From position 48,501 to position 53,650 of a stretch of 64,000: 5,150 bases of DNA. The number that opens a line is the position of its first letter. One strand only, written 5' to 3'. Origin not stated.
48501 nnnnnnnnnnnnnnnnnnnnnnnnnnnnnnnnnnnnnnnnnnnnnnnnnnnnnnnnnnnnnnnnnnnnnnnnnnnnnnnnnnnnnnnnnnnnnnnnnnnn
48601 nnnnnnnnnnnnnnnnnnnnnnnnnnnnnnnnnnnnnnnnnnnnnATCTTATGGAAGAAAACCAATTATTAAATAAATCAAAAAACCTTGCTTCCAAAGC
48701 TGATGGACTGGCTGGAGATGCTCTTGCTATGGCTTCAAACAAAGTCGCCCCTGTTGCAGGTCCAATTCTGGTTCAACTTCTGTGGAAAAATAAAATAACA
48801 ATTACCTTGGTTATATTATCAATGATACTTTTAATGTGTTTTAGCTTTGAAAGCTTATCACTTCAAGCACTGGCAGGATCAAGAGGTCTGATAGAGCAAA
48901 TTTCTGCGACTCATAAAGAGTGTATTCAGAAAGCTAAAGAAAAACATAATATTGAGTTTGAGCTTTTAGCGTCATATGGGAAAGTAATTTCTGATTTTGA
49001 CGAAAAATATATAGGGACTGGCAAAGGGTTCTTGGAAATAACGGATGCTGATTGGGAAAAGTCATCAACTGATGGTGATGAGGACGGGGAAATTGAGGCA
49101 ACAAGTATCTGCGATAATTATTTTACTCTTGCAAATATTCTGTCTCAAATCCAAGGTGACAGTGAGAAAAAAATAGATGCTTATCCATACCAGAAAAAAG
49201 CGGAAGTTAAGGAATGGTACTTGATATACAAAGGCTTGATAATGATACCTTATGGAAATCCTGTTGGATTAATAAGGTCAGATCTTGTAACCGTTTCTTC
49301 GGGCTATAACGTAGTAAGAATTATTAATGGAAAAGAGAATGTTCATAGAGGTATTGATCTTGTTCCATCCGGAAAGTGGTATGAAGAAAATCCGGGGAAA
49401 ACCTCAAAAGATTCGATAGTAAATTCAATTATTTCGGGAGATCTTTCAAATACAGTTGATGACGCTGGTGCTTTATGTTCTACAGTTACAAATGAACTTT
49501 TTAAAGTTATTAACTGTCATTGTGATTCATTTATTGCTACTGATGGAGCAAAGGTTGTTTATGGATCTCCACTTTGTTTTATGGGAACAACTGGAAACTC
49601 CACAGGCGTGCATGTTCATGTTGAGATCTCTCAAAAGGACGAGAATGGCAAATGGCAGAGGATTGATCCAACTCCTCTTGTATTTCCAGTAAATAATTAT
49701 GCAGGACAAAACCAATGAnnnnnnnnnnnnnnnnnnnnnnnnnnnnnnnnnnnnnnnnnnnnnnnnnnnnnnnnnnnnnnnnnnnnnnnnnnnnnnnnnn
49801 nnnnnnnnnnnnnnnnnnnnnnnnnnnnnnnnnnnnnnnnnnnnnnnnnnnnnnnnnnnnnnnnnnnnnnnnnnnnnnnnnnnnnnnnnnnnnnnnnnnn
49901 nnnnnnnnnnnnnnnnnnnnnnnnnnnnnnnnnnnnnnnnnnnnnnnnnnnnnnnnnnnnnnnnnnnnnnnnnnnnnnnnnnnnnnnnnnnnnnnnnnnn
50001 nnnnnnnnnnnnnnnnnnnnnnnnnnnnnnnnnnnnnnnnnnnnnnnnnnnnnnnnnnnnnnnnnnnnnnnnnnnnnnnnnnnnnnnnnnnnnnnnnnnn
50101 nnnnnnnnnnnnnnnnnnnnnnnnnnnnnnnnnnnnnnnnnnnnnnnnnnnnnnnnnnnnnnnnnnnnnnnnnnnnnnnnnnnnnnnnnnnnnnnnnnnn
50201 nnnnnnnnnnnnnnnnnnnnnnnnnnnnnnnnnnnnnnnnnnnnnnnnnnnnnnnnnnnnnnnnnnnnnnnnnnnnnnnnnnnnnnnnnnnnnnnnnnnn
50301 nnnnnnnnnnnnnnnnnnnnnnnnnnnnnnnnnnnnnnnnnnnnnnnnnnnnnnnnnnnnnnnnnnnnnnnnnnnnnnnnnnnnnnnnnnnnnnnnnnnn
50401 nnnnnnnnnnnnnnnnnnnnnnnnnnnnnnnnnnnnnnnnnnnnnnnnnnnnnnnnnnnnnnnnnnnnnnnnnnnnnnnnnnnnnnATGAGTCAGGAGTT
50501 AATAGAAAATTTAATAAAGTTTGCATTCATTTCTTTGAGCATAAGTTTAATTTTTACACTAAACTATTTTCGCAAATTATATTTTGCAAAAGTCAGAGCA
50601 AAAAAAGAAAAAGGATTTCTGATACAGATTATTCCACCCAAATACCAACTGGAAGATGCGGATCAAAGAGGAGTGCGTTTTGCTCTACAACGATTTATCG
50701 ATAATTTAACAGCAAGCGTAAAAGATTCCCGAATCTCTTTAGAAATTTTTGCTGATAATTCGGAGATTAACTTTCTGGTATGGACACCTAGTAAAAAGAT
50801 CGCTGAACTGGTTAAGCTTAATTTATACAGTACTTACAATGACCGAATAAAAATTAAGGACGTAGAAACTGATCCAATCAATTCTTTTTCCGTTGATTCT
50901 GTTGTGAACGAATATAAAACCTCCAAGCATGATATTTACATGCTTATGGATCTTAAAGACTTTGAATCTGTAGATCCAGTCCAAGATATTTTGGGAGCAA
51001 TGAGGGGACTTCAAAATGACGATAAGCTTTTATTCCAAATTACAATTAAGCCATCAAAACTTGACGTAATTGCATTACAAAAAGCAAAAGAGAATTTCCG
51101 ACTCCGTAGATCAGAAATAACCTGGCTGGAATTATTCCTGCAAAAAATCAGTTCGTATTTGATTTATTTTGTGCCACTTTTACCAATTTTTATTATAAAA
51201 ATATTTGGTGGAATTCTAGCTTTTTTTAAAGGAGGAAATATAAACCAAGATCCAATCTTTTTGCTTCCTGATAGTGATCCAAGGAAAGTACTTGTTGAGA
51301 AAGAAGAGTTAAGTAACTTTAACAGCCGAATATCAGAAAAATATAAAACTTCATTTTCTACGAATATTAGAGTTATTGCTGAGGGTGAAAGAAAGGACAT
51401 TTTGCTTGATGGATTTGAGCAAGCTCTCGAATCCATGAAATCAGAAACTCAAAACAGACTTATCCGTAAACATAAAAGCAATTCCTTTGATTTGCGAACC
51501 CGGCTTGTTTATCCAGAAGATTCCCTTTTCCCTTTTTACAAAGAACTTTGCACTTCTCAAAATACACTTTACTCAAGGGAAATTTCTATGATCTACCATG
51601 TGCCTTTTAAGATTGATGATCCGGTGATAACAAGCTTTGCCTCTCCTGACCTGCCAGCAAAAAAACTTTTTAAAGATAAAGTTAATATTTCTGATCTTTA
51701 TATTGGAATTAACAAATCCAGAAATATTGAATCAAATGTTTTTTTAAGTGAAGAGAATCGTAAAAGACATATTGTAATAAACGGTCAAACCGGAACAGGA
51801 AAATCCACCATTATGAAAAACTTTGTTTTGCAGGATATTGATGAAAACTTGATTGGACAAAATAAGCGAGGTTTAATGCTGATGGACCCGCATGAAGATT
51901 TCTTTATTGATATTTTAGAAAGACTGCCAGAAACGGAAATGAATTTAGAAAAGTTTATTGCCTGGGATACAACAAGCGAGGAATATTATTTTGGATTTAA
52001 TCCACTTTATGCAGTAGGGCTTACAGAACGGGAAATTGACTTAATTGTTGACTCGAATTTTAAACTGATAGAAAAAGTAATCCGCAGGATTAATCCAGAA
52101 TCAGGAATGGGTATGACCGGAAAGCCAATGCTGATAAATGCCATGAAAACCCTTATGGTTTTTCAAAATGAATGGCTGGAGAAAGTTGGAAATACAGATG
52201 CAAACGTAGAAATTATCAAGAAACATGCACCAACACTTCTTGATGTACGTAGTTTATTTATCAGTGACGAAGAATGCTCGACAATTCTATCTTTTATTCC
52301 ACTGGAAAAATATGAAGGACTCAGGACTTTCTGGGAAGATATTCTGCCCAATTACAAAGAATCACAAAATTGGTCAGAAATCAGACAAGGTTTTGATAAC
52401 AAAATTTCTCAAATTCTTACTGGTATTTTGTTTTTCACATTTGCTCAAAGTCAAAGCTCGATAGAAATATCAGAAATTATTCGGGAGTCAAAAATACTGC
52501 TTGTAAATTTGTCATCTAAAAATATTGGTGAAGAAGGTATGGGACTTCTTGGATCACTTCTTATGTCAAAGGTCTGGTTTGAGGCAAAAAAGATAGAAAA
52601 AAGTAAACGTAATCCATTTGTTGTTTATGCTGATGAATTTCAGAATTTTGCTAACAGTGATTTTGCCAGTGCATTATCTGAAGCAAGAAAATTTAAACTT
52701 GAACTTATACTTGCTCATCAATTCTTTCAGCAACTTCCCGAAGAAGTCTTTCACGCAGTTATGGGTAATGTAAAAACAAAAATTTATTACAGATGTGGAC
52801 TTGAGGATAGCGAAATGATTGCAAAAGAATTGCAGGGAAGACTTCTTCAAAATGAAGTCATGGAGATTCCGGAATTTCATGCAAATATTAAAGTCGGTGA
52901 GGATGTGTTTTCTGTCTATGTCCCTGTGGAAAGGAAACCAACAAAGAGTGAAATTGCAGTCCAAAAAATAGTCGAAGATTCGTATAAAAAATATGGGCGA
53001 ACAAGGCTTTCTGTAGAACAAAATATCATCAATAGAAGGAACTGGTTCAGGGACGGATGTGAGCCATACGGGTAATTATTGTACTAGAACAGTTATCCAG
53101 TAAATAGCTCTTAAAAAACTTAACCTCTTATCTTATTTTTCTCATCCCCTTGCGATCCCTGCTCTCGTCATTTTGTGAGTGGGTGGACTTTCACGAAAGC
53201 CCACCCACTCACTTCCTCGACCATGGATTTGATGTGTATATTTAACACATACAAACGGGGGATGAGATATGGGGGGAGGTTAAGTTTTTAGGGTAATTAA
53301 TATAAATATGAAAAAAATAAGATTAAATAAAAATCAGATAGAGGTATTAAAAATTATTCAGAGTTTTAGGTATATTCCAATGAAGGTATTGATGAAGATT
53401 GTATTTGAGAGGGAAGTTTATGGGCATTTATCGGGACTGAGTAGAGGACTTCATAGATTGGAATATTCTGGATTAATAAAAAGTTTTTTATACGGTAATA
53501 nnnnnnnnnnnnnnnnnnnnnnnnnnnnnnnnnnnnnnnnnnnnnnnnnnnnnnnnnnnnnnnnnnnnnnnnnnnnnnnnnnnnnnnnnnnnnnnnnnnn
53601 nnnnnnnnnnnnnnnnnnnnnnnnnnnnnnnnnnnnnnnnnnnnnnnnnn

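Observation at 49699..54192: No canonical MOB relaxase: an HTH_36 initiator-like protein plus a Replic_Relax-family protein instead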

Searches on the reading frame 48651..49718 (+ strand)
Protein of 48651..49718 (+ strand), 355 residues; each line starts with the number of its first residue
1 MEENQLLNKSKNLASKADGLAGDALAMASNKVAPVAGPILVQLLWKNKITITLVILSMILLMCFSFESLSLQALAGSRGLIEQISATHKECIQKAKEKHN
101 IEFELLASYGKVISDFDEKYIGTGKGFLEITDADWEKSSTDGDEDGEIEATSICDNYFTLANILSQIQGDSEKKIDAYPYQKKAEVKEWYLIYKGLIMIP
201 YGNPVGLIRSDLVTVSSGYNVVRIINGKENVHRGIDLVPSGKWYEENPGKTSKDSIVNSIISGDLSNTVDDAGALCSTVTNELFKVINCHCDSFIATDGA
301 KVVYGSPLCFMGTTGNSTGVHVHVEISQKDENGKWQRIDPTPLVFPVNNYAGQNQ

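Call 4: search_protein_families(library=pfam, proteins=[window:48651-49718:+], max_evalue=0.01)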
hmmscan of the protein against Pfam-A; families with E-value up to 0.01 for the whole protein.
window:48651-49718:+ (355 aa): 1 family
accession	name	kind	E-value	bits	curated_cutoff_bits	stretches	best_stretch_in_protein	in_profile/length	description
PF01551.29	Peptidase_M23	-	2.8e-05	24.7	28.7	1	272-331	33-92/96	Peptidase family M23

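Call 17: search_protein_families(library=ncbifam, proteins=[window:48651-49718:+], max_evalue=0.01)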
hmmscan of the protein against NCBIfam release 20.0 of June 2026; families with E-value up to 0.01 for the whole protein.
window:48651-49718:+ (355 aa): 2 families
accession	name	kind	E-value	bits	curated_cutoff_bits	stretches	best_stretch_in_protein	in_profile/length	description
NF052336.1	PdgHdaseHSB100310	equivalog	5.7e-07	29.2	500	1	226-332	51-147/316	peptidoglycan hydrolase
NF008652.0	PRK11649.1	equivalog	0.0021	16.8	341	1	267-327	338-398/439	murein DD-endopeptidase MepM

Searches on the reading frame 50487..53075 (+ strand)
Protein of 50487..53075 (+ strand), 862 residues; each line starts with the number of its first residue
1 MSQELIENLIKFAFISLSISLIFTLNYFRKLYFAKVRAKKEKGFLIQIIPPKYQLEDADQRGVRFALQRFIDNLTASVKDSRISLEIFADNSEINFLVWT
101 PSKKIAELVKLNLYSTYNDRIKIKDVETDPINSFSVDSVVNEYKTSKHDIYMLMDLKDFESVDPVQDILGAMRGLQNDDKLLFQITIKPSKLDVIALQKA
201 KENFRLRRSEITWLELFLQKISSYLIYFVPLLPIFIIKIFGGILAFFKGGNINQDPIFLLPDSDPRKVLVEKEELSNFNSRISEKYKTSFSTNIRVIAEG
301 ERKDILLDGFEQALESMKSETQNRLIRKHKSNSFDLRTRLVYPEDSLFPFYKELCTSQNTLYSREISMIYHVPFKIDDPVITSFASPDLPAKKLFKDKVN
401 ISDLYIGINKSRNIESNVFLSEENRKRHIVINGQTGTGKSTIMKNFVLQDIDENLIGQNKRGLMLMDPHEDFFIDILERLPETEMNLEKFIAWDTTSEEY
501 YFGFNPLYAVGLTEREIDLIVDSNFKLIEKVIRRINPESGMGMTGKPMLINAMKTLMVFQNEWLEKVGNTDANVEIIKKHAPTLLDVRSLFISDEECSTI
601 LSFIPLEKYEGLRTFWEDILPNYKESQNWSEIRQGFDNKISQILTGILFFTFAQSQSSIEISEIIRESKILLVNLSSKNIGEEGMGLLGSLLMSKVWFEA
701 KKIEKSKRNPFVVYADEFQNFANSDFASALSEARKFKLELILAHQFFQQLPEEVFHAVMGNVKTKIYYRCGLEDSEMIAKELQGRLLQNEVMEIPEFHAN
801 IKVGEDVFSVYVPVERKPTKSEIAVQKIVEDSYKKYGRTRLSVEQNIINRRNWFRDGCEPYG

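Call 4: search_protein_families(library=pfam, proteins=[window:50487-53075:+], max_evalue=0.01)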
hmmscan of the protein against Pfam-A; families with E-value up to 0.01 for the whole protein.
window:50487-53075:+ (862 aa): 5 families
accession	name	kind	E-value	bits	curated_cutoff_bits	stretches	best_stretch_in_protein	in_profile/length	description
PF01935.23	DUF87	-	0.00024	21.7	23.2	1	426-472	23-64/220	Helicase HerA, central domain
PF10412.15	TrwB_AAD_bind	-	0.00086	18.7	20.5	0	420-447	9-36/387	Type IV secretion-system coupling protein DNA-binding domain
PF25199.1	nSTAND_NTPase5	-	0.0009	19.5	34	1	415-497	29-106/145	Novel STAND NTPase 5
PF13401.12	AAA_22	-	0.0023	18.7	27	0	425-451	4-30/130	AAA domain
PF12775.13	AAA_7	-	0.0041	17.1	25.8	1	424-454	31-61/181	P-loop containing dynein motor region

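Call 17: search_protein_families(library=ncbifam, proteins=[window:50487-53075:+], max_evalue=0.01)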
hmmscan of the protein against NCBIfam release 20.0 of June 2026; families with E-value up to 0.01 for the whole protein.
window:50487-53075:+ (862 aa): 4 families
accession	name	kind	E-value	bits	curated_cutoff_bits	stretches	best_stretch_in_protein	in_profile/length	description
NF041447.1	TrbC_conju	equivalog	9.6e-07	27.6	800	1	404-451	107-154/685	F-type conjugative transfer protein TrbC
TIGR03743.1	SXT_TraD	subfamily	1.4e-06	27.1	366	1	415-471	164-214/636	conjugative transfer system coupling protein TraD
NF045973.1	conju_CD1115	equivalog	4.1e-05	22.6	250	1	690-777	271-364/442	VirD4-like conjugal transfer protein, CD1115 family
TIGR02759.1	TraD_Ftype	equivalog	0.0028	16.5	521.35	0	414-447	164-197/566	type IV conjugative transfer system coupling protein TraD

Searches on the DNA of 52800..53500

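Call 60: search_rna_families(source=window, start=52800, end=53500, threshold=evalue, max_evalue=1)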
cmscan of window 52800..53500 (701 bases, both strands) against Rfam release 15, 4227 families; matches with E-value up to 1: 4.
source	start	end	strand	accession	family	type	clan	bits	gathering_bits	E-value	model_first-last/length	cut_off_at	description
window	53178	53209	-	RF03313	mir-1468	Gene; miRNA;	-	23.3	95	0.06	1-86/86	no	mir-1468 microRNA precursor family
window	53179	53209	-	RF03394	mir-2574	Gene; miRNA;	-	20.7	90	0.15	1-68/68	no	mir-2574 microRNA precursor family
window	53173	53214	-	RF03983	MIR5284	Gene; miRNA;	-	19.5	93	0.33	1-111/111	no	MIR5284 microRNA precursor family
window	53419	53497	+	RF03149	RAGATH-12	Gene; sRNA;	-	18.5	75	0.42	1-78/78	no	RAGATH-12 RNA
